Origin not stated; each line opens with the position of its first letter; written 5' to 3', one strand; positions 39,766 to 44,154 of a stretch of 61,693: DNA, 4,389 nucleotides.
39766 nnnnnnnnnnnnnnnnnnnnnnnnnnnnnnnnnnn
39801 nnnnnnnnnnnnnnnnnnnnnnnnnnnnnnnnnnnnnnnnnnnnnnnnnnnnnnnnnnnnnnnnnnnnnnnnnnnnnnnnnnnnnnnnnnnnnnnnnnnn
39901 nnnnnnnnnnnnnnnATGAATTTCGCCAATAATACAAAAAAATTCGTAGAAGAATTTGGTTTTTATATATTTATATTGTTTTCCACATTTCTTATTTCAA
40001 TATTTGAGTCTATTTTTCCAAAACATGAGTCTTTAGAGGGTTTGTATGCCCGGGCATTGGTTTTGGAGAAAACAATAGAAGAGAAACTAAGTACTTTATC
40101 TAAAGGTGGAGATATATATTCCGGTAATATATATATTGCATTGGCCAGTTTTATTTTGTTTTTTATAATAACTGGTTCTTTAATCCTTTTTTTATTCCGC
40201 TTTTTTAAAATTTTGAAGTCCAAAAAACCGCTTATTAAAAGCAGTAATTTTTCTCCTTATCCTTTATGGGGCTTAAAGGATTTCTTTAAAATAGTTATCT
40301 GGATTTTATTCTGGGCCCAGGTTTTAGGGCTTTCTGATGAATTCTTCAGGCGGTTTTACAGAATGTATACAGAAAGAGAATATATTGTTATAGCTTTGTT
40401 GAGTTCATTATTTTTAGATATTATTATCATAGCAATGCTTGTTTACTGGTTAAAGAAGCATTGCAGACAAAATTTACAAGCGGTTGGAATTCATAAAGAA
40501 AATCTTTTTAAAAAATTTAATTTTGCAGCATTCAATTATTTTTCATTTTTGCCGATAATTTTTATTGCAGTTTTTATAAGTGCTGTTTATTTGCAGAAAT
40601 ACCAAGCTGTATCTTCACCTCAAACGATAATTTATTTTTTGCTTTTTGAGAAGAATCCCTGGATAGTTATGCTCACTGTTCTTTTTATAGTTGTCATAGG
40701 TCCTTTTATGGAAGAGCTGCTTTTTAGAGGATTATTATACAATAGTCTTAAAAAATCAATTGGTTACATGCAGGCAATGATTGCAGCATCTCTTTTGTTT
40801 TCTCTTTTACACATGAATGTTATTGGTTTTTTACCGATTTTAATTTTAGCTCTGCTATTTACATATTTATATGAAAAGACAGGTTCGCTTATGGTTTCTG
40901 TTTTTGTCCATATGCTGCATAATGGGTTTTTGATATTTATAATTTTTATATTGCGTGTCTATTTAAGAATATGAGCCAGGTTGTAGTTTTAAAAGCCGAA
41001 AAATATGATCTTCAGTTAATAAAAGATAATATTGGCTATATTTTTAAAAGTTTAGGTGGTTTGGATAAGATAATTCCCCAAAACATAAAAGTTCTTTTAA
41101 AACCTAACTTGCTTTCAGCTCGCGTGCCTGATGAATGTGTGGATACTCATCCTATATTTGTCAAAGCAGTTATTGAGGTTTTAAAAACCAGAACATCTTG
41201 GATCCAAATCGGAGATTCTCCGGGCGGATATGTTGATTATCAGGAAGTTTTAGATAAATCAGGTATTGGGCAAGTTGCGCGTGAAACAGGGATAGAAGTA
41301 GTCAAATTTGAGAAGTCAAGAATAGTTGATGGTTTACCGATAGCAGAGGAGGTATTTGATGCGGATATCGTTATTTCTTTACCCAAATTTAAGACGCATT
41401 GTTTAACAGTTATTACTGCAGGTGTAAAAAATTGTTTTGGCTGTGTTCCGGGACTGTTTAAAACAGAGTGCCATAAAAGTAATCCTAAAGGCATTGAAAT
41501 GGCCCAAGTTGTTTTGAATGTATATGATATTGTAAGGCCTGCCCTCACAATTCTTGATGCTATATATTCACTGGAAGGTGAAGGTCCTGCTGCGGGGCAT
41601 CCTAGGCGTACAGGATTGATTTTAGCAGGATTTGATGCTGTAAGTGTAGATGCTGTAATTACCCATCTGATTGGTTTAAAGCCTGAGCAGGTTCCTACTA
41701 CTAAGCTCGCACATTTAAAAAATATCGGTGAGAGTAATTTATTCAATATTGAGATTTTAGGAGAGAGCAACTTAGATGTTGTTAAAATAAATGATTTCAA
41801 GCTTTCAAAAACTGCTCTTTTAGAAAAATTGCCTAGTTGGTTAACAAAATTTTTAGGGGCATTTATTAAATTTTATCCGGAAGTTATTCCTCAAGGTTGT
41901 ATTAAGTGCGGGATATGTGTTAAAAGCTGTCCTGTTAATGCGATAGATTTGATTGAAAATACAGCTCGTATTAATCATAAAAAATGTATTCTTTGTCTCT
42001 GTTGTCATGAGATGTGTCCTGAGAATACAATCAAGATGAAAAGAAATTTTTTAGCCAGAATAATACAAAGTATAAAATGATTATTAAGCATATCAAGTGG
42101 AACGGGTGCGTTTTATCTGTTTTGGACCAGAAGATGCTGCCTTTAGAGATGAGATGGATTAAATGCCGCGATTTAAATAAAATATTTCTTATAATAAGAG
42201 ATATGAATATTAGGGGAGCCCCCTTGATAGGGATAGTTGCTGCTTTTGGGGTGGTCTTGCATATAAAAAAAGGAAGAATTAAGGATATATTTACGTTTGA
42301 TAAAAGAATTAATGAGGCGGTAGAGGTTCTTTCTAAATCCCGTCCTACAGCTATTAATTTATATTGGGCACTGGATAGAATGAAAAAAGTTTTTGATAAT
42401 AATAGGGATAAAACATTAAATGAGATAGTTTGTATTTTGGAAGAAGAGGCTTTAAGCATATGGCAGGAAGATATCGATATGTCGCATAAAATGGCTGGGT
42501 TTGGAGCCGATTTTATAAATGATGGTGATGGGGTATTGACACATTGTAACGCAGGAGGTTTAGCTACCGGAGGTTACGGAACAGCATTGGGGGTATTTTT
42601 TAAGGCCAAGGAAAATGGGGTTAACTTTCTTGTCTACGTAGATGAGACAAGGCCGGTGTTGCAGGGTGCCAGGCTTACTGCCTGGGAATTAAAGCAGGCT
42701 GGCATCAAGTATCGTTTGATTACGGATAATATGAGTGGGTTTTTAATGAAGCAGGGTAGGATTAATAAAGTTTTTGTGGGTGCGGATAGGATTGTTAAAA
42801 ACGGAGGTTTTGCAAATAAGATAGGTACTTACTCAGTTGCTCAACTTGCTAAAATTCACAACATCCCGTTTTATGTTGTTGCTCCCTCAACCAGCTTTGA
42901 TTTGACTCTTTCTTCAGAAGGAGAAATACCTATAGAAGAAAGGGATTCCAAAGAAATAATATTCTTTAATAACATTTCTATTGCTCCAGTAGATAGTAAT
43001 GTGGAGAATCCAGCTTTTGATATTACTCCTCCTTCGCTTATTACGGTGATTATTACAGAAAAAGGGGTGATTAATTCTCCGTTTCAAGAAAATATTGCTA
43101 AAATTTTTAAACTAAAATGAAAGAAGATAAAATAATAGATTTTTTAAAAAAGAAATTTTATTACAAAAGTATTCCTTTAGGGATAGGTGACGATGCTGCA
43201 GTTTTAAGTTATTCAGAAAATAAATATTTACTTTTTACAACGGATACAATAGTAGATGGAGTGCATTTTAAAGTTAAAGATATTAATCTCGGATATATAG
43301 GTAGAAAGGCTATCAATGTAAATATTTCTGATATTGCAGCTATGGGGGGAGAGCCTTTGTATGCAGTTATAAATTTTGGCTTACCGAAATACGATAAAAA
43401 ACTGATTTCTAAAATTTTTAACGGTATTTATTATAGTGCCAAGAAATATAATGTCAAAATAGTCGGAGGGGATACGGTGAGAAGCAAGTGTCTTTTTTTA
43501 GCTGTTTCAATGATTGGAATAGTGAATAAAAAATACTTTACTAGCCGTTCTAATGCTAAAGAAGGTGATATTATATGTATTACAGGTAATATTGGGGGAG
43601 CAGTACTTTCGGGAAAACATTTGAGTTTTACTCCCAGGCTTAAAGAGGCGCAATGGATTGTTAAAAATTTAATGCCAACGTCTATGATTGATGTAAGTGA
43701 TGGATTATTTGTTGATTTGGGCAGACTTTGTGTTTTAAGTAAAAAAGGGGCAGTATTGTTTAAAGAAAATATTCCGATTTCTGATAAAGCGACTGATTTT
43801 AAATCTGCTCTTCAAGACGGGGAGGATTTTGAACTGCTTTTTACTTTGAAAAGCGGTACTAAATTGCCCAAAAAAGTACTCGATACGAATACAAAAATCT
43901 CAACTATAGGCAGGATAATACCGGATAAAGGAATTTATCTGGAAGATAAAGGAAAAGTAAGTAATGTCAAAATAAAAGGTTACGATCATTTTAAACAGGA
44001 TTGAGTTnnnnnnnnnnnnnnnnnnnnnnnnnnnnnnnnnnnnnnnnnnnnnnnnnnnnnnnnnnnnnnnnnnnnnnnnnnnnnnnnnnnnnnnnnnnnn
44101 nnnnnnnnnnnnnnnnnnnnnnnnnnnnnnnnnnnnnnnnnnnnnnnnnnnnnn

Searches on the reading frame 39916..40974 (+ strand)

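Call 3: search_protein_families(library=pfam, proteins=[window:39916-40974:+], max_evalue=0.01)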
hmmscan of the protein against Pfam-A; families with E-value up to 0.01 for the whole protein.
window:39916-40974:+ (352 aa): 1 family
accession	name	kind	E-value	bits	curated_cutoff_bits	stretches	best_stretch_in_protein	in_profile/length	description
PF02517.21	Rce1-like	-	8.3e-21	74.5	22.4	1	250-337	3-92/93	Type II CAAX prenyl endopeptidase Rce1-like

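Call 4: search_protein_families(library=ncbifam, proteins=[window:39916-40974:+], max_evalue=0.01)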
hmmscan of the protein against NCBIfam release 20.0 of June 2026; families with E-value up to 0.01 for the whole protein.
window:39916-40974:+ (352 aa): 6 families
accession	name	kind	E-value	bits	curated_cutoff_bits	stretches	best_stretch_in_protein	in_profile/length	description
NF041647.1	ABC_perm_CPBP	equivalog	2.9e-21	75.9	435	1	154-343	450-634/636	ABC transporter permease subunit/CPBP intramembrane protease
NF046050.1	CPBP_fam_MroQ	equivalog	7.7e-13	48.4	270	1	153-345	35-226/243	intramembrane glutamic endopeptidase MroQ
NF033192.3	CPBP_JDVT_MrtJ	equivalog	4.2e-11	43.4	75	1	256-340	2-96/98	JDVT-CTERM system glutamic-type intramembrane protease MrtJ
NF040589.1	CPBP_Synerg_MrtS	equivalog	1.1e-05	25.6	130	1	251-337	72-161/170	Synerg-CTERM system glutamic-type intramembrane protease MrtS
NF040914.1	Mrt_core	domain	1.9e-05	24.6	100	1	263-340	12-102/108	myxosortase family intramembrane protease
NF040674.1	CPBP_fam_MrtP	equivalog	0.0026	17.3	250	1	248-340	243-347/354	myxosortase MrtP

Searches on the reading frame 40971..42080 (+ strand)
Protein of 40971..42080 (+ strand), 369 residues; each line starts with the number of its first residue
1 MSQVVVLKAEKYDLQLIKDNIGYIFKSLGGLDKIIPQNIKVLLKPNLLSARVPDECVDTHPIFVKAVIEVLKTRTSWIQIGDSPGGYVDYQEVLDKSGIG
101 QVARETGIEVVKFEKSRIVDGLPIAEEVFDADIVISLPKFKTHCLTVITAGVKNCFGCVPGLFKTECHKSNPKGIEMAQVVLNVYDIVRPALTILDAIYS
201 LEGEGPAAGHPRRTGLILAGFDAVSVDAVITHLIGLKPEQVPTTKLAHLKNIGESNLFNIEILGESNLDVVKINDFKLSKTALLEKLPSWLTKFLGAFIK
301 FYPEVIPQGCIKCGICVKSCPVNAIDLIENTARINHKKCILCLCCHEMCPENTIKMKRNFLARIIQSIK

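Call 3: search_protein_families(library=pfam, proteins=[window:40971-42080:+], max_evalue=0.01)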
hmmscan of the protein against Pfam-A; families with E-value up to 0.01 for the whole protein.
window:40971-42080:+ (369 aa): 9 families
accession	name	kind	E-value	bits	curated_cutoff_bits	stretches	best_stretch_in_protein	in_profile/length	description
PF04015.17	DUF362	-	1.1e-47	163.1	24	1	41-231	1-199/200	Domain of unknown function (DUF362)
PF00037.32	Fer4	-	3.5e-10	39.7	21.1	2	304-326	2-24/24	4Fe-4S binding domain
PF12838.12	Fer4_7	-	1.1e-06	29.4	27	1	310-352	2-51/52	4Fe-4S dicluster domain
PF13237.11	Fer4_10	-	1.1e-06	28.9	25.5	1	306-350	5-53/53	4Fe-4S dicluster domain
PF14697.11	Fer4_21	-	3e-06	27.7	35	1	308-356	6-59/59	4Fe-4S dicluster domain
PF13187.11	Fer4_9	-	0.00012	22.5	27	1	310-353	2-51/52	4Fe-4S dicluster domain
PF13484.11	Fer4_16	-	0.00029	22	30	1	310-339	2-29/66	4Fe-4S double cluster binding domain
PF12837.12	Fer4_6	-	0.00033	20.9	25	1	303-325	2-24/24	4Fe-4S binding domain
PF12797.12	Fer4_2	-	0.0016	18.7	24.5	1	303-322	3-22/22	4Fe-4S binding domain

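Call 4: search_protein_families(library=ncbifam, proteins=[window:40971-42080:+], max_evalue=0.01)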
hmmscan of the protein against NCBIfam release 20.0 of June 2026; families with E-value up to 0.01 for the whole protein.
window:40971-42080:+ (369 aa): 62 families (the best 25 are shown)
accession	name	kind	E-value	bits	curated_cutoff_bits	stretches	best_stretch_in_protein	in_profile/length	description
NF052623.1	Npun_F2552_fam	equivalog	1.2e-47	162.8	500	1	3-281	2-284/314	Npun_F2552 family protein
NF038196.1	ferrodoxin_EFR1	subfamily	7.5e-13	49.1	75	1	308-358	184-233/242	EFR1 family ferrodoxin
NF045874.1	Vhu_polyferre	exception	1.4e-10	40.5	600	1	303-356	123-176/381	F420-non-reducing hydrogenase associated-polyferredoxin VhuB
NF005504.0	PRK07118.1-3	equivalog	1.2e-09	38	437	1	308-360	219-270/293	Fe-S cluster domain-containing protein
NF041836.1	rnfB_Methano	equivalog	1.5e-09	37.7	445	1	305-357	213-265/265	Rnf electron transport complex subunit RnfB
NF009053.0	PRK12387.1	subfamily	2.8e-09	37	204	1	303-360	33-96/180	formate hydrogenlyase complex iron-sulfur subunit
NF040684.1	PorD_Arch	equivalog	3e-09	36.8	120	1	292-358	16-83/85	pyruvate synthase subunit PorD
NF058577.1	FdxA_fam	equivalog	3.3e-09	36.8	65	1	305-351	4-50/52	4Fe-4S ferredoxin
NF005505.0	PRK07118.1-4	equivalog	1.1e-08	34.9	378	1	305-357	213-265/265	Fe-S cluster domain-containing protein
TIGR02700.1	flavo_MJ0208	hypoth_equivalog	1.1e-08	34.6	251.35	1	307-359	147-199/234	dihydromethanopterin reductase (acceptor)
NF006221.0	PRK08348.1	subfamily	2.2e-08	33.9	124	1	309-361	45-99/136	NADH-plastoquinone oxidoreductase subunit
TIGR03294.1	FrhG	equivalog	4.2e-08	33.2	245.5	1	305-355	170-221/228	coenzyme F420 hydrogenase subunit gamma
NF006076.0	PRK08222.1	equivalog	5e-08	33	270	1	302-361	32-97/181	hydrogenase 4 subunit H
NF005503.0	PRK07118.1-2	equivalog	5e-08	32.5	252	1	304-353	208-258/292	RnfABCDGE type electron transport complex subunit B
NF007202.0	PRK09623.1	equivalog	9.9e-08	32.3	166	1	289-359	32-103/105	3-methyl-2-oxobutanoate dehydrogenase subunit delta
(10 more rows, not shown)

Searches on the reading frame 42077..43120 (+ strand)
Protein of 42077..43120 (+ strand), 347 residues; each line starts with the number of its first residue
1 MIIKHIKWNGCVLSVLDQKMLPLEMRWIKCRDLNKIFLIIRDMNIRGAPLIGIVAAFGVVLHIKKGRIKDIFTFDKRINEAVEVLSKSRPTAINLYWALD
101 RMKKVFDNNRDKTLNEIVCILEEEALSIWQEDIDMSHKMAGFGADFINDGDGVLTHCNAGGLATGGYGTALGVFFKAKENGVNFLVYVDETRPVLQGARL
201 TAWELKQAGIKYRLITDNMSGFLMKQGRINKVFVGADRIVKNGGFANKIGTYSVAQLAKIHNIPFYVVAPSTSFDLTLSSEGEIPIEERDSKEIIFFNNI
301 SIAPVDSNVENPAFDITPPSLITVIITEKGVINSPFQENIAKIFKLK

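Call 54: search_protein_families(library=pfam, proteins=[window:42077-43120:+], max_evalue=0.000001)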
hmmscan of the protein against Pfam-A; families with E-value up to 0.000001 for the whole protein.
window:42077-43120:+ (347 aa): 1 family
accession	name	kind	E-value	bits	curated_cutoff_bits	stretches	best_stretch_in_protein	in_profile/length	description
PF01008.23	IF-2B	-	2e-86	290.2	22.4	1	45-333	2-279/280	Initiation factor 2 subunit family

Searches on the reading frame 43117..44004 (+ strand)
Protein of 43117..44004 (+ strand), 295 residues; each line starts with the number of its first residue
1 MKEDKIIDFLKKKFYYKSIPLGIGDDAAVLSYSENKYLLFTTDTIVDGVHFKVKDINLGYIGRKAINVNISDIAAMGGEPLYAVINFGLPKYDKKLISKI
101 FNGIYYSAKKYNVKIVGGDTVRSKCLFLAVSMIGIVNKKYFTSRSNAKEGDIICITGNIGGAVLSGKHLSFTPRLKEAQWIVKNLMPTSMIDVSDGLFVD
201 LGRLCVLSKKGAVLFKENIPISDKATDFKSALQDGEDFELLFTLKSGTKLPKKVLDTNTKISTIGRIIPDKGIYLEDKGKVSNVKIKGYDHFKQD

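Call 55: search_protein_families(library=pfam, proteins=[window:43117-44004:+], max_evalue=0.001)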
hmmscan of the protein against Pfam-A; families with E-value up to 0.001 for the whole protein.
window:43117-44004:+ (295 aa): 1 family
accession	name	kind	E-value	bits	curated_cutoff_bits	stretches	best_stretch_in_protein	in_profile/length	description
PF00586.29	AIRS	-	7.8e-29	100.8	24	1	24-136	1-112/112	AIR synthase related protein, N-terminal domain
